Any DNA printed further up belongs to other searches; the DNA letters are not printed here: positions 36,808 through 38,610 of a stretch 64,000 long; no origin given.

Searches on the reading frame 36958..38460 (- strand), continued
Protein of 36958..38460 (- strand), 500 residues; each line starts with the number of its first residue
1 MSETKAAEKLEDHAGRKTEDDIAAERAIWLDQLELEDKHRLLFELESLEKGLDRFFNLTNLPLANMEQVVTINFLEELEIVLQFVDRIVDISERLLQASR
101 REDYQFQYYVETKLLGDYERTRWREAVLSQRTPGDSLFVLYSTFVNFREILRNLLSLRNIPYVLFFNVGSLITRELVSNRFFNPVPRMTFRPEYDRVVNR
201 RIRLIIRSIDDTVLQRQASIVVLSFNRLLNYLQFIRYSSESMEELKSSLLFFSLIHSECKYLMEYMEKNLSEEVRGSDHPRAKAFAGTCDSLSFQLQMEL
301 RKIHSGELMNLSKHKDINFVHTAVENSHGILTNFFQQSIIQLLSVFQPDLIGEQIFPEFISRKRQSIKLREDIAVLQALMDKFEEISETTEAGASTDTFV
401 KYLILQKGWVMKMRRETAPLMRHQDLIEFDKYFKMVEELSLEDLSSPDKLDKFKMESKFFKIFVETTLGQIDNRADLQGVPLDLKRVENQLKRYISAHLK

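Call 97: search_protein_families(library=pfam, proteins=[L158:2108-2896:+, L154:2725-3648:+, L102:2461-3468:+, L152:6011-6907:+, L145:6162-6875:+, L122:5994-7745:-, L131:1735-3519:-, L130:81-2006:-, L135:2150-2509:-, L105:8322-9668:-], max_evalue=0.001)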
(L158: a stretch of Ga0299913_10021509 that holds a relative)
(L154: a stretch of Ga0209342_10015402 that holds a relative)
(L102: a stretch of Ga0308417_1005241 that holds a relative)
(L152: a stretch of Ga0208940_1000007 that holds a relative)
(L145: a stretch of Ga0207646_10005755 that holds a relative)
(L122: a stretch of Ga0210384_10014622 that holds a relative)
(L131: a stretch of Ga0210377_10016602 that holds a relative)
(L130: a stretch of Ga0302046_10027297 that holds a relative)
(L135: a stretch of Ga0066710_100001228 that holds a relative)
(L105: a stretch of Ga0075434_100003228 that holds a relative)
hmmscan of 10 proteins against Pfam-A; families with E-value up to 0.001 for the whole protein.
L158:2108-2896:+ (262 aa): 2 families
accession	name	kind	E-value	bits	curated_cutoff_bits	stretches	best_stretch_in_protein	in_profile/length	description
PF00027.35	cNMP_binding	-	6.5e-23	81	27.5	1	13-99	2-89/89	Cyclic nucleotide-binding domain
PF00498.31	FHA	-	8.4e-12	45.8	20.7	1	186-247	8-66/67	FHA domain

L154:2725-3648:+ (307 aa): 3 families
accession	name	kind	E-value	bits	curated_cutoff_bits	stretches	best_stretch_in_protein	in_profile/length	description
PF00535.33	Glycos_transf_2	-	1.4e-22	80.9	23.3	1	12-165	1-163/168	Glycosyl transferase family 2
PF13641.12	Glyco_tranf_2_3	-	2e-07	31.7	27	1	10-94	2-98/230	Glycosyltransferase like family 2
PF13704.12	Glyco_tranf_2_4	-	0.0009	20.1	27.5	0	19-99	2-88/98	Glycosyl transferase family 2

L102:2461-3468:+ (335 aa): 2 families
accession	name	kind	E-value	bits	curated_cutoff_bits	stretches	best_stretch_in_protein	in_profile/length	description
PF01171.26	ATP_bind_3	-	1.9e-50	171.6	27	1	25-213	2-182/182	PP-loop family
PF09179.16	TilS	-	4.2e-07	30.6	21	1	264-330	1-66/67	TilS substrate binding domain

L152:6011-6907:+ (298 aa): 1 family
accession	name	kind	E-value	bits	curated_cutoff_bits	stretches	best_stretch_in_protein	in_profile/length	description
PF00149.33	Metallophos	-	3.3e-17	64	21.5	1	6-240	2-190/191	Calcineurin-like phosphoesterase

L145:6162-6875:+ (237 aa): 0 families

L122:5994-7745:- (583 aa): 3 families
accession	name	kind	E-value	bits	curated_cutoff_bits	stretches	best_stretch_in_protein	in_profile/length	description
PF00004.35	AAA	-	2.4e-21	77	21.2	1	334-462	1-128/131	ATPase family associated with various cellular activities (AAA)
PF13191.12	AAA_16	-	3.5e-06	28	32.6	1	313-355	7-48/167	AAA ATPase domain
PF17862.7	AAA_lid_3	-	0.0002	21.3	27.2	0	490-528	3-41/45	AAA+ lid domain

L131:1735-3519:- (594 aa): 3 families
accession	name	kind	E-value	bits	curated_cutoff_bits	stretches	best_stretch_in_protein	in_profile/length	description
PF02518.31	HATPase_c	-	3.7e-26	92.2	26.4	1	483-586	4-110/111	Histidine kinase-, DNA gyrase B-, and HSP90-like ATPase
PF00672.30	HAMP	-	5.6e-12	46.2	25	1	174-226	1-53/53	HAMP domain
PF17203.10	sCache_3_2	-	1.1e-07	32.4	28.4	1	16-152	6-137/140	Single cache domain 3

L130:81-2006:- (641 aa): 2 families
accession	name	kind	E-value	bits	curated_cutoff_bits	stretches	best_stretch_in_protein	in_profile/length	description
PF02543.21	Carbam_trans_N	-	2.7e-93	313.6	24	1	63-400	1-345/346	Carbamoyltransferase N-terminus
PF16861.10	Carbam_trans_C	-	1.7e-72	242.9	27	1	454-621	1-169/170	Carbamoyltransferase C-terminus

L135:2150-2509:- (119 aa): 0 families

L105:8322-9668:- (448 aa): 1 family
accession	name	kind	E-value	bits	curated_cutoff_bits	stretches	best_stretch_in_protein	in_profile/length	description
PF00275.25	EPSP_synthase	-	9.4e-117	390.7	22.8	1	26-441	2-416/417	EPSP synthase (3-phosphoshikimate 1-carboxyvinyltransferase)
